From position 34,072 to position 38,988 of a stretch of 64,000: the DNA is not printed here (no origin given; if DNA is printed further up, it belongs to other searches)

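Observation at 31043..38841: Single reading frame encoding kinase, pseudokinase and DOCK-family GEF: an unusual domain fusion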

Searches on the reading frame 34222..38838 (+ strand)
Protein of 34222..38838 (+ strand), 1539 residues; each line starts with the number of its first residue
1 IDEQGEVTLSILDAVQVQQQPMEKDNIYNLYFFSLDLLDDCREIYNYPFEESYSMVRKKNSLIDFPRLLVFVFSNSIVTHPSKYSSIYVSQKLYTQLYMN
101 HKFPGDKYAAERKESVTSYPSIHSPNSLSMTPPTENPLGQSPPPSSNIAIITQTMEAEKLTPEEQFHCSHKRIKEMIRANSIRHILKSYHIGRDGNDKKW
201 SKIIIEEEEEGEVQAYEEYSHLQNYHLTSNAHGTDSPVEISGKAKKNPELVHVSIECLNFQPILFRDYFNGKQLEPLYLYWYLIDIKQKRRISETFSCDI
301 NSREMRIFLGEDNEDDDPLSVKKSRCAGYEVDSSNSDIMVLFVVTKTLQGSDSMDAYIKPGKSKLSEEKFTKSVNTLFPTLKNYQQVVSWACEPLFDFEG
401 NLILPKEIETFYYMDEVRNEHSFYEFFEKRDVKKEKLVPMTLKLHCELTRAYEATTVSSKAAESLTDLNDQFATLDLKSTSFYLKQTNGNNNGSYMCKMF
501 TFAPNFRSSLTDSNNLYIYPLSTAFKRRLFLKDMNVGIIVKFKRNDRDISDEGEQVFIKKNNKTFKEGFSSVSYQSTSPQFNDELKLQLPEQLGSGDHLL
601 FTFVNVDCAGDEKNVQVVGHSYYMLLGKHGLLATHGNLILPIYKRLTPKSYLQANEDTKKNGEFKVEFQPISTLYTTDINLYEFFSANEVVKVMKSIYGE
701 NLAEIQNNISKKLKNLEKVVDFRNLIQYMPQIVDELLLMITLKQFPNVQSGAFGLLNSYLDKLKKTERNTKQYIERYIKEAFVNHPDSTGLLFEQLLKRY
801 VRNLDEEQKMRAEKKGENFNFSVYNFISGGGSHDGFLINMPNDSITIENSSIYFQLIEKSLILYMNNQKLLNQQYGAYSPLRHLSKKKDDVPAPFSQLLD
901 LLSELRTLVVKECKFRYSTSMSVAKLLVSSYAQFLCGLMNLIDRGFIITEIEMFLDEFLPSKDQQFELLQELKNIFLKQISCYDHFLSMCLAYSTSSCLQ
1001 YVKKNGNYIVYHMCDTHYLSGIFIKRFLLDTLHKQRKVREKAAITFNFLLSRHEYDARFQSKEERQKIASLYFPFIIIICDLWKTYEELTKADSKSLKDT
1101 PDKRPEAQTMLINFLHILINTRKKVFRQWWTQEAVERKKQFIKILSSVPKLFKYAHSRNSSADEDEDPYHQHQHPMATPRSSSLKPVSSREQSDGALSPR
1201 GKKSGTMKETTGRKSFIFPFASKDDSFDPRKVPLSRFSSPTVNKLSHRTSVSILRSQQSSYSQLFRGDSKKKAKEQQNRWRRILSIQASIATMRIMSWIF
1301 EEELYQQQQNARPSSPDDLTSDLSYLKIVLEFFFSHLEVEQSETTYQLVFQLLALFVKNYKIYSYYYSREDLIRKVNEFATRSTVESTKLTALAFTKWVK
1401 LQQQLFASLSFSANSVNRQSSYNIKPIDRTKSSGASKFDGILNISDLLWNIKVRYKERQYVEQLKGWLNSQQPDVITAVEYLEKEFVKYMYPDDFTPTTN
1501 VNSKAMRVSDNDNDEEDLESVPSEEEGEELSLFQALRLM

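Call 10: search_solved_structures(query=window:34222-38838:+, max_evalue=10, show_alignments=2)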
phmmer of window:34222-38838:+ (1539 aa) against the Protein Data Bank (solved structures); distinct sequences matched with E-value up to 10: 3.
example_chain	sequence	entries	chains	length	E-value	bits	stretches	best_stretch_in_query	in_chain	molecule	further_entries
9vm2_A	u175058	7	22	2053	2.3e-18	68.4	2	513-692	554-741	Dedicator of cytokinesis protein 6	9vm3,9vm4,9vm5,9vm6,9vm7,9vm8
7clx_A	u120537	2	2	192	6.7e-11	43.7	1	514-656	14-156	Dedicator of cytokinesis protein 8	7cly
5teb_A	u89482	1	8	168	0.53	10.9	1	1251-1306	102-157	Recognition of Peronospora parasitica 1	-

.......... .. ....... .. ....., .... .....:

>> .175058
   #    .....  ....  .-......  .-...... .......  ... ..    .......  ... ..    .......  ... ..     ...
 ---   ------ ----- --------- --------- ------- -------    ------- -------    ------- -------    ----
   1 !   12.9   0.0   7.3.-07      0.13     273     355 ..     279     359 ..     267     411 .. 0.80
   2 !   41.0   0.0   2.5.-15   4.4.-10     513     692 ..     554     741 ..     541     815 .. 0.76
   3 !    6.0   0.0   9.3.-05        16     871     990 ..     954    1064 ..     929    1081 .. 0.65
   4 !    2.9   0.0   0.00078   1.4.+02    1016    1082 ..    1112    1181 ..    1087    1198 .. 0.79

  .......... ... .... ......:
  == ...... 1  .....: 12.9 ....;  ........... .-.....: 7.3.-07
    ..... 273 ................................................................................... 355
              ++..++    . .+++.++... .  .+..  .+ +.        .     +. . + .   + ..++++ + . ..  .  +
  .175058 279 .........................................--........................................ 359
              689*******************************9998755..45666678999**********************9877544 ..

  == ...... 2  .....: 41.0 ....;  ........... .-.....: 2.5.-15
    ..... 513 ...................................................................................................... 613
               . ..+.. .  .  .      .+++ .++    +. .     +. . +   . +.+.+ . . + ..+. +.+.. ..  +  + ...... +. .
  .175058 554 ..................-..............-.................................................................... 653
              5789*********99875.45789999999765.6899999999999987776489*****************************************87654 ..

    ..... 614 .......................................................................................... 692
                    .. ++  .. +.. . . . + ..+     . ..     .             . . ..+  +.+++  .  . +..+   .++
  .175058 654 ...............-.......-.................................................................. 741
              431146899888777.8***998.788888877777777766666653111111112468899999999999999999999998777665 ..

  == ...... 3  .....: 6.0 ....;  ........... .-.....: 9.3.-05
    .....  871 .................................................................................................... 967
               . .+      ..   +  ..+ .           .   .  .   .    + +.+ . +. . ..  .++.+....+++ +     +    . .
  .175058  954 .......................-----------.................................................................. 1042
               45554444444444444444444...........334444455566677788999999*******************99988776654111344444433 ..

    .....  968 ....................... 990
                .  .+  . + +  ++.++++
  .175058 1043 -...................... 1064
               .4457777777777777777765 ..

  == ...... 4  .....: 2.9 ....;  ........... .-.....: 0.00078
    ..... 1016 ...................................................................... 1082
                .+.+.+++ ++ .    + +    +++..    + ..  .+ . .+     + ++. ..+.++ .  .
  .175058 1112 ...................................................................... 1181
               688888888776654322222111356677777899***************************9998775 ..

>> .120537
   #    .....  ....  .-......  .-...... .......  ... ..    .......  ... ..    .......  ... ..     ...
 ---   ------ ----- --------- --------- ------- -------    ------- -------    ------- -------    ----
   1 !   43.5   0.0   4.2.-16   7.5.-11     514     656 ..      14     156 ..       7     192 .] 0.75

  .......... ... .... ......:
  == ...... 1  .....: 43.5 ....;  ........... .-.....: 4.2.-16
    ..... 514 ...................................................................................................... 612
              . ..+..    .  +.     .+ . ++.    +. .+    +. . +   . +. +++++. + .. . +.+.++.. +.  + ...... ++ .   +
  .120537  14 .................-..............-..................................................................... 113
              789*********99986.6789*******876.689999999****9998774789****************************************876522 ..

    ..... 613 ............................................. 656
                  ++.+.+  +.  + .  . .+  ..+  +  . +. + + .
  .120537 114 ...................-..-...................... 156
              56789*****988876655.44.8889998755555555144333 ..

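Call 11: find_homologous_proteins(query=window:34222-38838:+, max_evalue=0.001)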
Query window:34222-38838:+ (1539 aa): 5 proteins with E <= 0.001 among 5078 candidates.
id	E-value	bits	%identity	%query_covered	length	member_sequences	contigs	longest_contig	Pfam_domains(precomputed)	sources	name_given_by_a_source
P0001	0.0e+0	3476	100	100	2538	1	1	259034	PF07714.24,PF00069.32,PF14429.13,PF28208.1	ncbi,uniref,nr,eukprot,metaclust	ncbi:predicted protein [Naegleria gruberi]|uniref:Predicted protein n=1 Tax=Naegleria gruberi TaxID=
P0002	0.0e+0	2379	70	100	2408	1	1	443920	PF07714.24,PF00069.32,PF14429.13,PF14531.13,PF28208.1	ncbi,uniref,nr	ncbi:hypothetical protein C9374_009197 [Naegleria lovaniensis]|uniref:Uncharacterized protein n=1 Ta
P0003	0.0e+0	2350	70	100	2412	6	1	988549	PF07714.24,PF00069.32,PF14429.13,PF14531.13,PF28208.1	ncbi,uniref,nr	ncbi:hypothetical protein FDP41_010484 [Naegleria fowleri]|uniref:Protein kinase domain-containing p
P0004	0.0e+0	2118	65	99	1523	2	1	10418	PF14429.13,PF28208.1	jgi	-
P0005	1.7e-16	77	25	42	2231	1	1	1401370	PF20422.4,PF14429.13,PF20421.5,PF11878.14,PF06920.20,PF28208.1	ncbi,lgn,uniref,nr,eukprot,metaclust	ncbi:DOCK family protein [Tieghemostelium lacteum]|uniref:DOCK family protein n=1 Tax=Tieghemosteliu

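Call 19: search_protein_families(library=pfam, max_evalue=0.01, proteins=[P0005, P0003])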
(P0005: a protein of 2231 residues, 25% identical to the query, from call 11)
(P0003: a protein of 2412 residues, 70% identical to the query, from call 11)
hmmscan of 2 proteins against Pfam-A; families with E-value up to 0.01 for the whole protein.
P0005 (2231 aa): 5 families
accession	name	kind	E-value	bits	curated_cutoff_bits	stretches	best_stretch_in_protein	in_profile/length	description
PF14429.12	DOCK-C2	-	4.6e-46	157.5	33.6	1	681-855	2-186/187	C2 domain in Dock180 and Zizimin proteins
PF06920.19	DHR-2_Lobe_A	-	3.1e-43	148.2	26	1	1708-1858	1-153/154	DHR-2, Lobe A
PF20421.4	DHR-2_Lobe_C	-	2e-28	98.8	26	1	2038-2135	5-103/103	DHR-2, Lobe C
PF20422.3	DHR-2_Lobe_B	-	4.6e-23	81.5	26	1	1924-1999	1-76/77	DHR-2, Lobe B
PF11878.13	DOCK_C-D_N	-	4.2e-09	37.3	23.5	1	153-228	18-92/113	Dedicator of cytokinesis C/D, N terminal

P0003 (2412 aa): 4 families
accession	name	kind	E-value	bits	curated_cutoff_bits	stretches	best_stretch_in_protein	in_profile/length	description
PF00069.31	Pkinase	-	7.1e-48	163.7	31.7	1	475-748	1-257/263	Protein kinase domain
PF14429.12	DOCK-C2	-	5.5e-30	105.1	33.6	1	1397-1564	5-185/187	C2 domain in Dock180 and Zizimin proteins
PF07714.23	PK_Tyr_Ser-Thr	-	1.6e-26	93.6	23.1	1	478-744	4-250/258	Protein tyrosine and serine/threonine kinase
PF14531.12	Kinase-like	-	8.8e-06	25.6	25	1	566-742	132-289/289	Kinase-like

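Call 43: find_encoding_contigs(protein=P0004, flank=10000, max_places=3)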
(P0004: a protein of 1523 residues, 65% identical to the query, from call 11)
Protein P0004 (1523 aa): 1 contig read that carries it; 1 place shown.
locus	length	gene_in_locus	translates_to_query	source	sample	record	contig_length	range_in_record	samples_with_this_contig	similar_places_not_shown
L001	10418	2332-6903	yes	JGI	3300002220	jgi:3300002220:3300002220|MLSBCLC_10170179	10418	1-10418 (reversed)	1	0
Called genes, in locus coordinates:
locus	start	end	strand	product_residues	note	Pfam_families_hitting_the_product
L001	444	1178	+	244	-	-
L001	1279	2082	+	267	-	-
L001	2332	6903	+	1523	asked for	PF14429:DOCK-C2, PF28208:TPR_DOCK9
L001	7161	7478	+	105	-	PF00011:HSP20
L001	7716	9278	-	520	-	PF24758:LRR_At5g56370 (faint), PF12799:LRR_4 (faint), PF13516:LRR_6 (faint), PF27089:PRAME_C (weak)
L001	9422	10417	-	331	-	?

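Call 60: find_encoding_contigs(protein=P0003, flank=3000, max_places=2)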
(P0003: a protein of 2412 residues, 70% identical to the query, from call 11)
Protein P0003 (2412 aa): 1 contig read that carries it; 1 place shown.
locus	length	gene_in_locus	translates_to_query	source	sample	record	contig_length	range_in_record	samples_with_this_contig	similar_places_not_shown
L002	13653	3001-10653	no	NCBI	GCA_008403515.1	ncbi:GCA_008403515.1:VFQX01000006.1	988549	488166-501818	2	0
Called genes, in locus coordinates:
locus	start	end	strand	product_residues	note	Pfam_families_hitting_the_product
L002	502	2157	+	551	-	PF04055:Radical_SAM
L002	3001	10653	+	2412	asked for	PF00069:Pkinase, PF07714:PK_Tyr_Ser-Thr, PF14531:Kinase-like (faint), PF14429:DOCK-C2, PF28208:TPR_DOCK9 (weak)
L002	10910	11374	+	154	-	PF00011:HSP20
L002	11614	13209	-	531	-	PF00615:RGS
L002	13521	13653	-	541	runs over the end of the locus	PF13339:AATF-Che1 (weak), PF08164:TRAUB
